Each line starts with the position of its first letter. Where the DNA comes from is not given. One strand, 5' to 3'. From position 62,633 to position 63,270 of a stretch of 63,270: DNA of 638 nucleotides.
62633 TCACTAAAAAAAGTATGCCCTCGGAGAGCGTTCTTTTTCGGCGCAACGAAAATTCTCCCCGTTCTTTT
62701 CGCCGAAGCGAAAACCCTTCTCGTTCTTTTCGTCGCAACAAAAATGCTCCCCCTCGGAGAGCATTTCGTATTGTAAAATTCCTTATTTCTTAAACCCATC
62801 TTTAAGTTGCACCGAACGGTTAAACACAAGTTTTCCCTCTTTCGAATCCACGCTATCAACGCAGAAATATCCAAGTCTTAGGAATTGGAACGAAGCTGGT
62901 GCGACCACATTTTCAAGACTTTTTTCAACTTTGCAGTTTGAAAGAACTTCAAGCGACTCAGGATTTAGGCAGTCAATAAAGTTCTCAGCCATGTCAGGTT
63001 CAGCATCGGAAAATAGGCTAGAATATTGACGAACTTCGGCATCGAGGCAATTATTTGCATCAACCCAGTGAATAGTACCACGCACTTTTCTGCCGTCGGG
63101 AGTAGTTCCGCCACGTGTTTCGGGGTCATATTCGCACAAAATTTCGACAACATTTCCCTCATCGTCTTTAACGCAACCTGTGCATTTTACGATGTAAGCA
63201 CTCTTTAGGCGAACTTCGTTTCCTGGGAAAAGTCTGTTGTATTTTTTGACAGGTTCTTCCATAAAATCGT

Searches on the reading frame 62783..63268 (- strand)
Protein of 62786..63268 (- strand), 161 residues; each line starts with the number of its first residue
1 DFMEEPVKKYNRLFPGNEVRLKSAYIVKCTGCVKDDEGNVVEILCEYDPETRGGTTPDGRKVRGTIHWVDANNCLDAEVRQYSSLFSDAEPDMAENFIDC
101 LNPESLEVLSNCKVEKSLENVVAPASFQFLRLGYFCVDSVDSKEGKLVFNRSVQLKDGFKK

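Call 10: search_protein_families(library=pfam, proteins=[window:62783-63262:-], max_evalue=0.01)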
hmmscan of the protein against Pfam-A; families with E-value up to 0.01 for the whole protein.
window:62783-63262:- (159 aa): 2 families
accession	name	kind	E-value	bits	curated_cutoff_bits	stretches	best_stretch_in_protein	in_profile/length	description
PF20974.2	tRNA-synt_1c_C2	-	3.3e-21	76.2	23.9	1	63-136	1-69/69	tRNA synthetases class I (E and Q), anti-codon binding domain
PF03950.23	tRNA-synt_1c_C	-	2.1e-08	34.7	23.9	1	8-46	54-91/91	tRNA synthetases class I (E and Q), anti-codon binding domain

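Call 53: find_homologous_proteins(query=window:62786-63268:-, max_evalue=1e-40)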
Query window:62786-63268:- (161 aa): 1750 proteins with E <= 1e-40 among 2686 candidates; the best 120 are listed.
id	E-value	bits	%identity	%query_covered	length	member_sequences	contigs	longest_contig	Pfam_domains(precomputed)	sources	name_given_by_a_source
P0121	2.2e-79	283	75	100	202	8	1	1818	PF20974.3,PF03950.24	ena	-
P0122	5.9e-78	278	78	100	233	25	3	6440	PF20974.3,PF03950.24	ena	-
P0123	3.5e-77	276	76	99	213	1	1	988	PF20974.3,PF03950.24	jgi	jgi:glutaminyl-tRNA synthetase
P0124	8.7e-77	275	74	99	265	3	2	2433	PF20974.3,PF03950.24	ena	-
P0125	1.3e-76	274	76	100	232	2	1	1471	PF20974.3,PF03950.24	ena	-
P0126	1.8e-76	274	75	99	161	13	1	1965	PF20974.3,PF03950.24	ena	-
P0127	2.5e-76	273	75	100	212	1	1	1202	PF20974.3,PF03950.24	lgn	-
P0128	2.7e-76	273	75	99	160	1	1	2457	PF20974.3,PF03950.24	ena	-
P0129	3.0e-76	273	75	100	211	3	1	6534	PF20974.3,PF03950.24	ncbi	-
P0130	4.0e-76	272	74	100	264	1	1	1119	PF20974.3,PF03950.24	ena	-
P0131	4.1e-76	272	74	100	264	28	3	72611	PF20974.3,PF03950.24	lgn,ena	-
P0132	5.6e-76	272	73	100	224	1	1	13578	PF20974.3,PF03950.24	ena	-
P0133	2.8e-75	270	76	99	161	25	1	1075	PF20974.3,PF03950.24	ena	-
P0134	1.8e-74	267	74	100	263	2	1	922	PF20974.3,PF03950.24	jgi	jgi:glutaminyl-tRNA synthetase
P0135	2.9e-74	266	71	100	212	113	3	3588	PF20974.3,PF03950.24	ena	-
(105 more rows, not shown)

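Call 54: find_encoding_contigs(protein=P0129, flank=6000, max_places=3)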
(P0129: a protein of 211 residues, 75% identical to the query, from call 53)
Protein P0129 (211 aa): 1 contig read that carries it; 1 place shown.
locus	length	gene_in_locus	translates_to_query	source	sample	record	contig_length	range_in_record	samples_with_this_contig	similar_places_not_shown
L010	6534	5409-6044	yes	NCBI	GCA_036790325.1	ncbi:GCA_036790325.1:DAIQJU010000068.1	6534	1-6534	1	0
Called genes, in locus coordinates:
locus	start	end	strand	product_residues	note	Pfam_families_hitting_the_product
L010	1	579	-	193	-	?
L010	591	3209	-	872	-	PF00133:tRNA-synt_1, PF09334:tRNA-synt_1g, PF13603:tRNA-synt_1_2, PF09334:tRNA-synt_1g, PF08264:Anticodon_1, PF10458:Val_tRNA-synt_C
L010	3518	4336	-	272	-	PF00070:Pyr_redox (faint), PF00890:FAD_binding_2 (weak), PF01134:GIDA (faint), PF01266:DAO (faint), PF03486:HI0933_like (faint), PF07992:Pyr_redox_2, PF12831:FAD_oxidored (weak), PF07992:Pyr_redox_2, +1 more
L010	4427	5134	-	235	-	-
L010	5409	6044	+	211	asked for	PF03950:tRNA-synt_1c_C, PF20974:tRNA-synt_1c_C2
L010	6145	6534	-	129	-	?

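Call 55: find_encoding_contigs(protein=P0122, flank=6000, max_places=3)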
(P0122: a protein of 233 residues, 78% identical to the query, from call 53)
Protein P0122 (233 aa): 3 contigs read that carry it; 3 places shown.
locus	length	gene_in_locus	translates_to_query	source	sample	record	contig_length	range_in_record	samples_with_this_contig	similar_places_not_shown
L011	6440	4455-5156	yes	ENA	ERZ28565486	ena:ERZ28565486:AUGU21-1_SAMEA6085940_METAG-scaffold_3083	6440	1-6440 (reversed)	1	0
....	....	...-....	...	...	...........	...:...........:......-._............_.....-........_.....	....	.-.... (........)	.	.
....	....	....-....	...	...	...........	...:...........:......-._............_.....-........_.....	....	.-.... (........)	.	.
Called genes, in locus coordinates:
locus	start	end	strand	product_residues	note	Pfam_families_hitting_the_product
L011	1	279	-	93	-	?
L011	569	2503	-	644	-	PF06874:FBPase_2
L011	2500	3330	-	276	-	PF01266:DAO (faint), PF07992:Pyr_redox_2, PF13738:Pyr_redox_3 (faint)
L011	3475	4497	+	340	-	-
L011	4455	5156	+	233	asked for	PF03950:tRNA-synt_1c_C, PF20974:tRNA-synt_1c_C2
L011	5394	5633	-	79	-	-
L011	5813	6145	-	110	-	-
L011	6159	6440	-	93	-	?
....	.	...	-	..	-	?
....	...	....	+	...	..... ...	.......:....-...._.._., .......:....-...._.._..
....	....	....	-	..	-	-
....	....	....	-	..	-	?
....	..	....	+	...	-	-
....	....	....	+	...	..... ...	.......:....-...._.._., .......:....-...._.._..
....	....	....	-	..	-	?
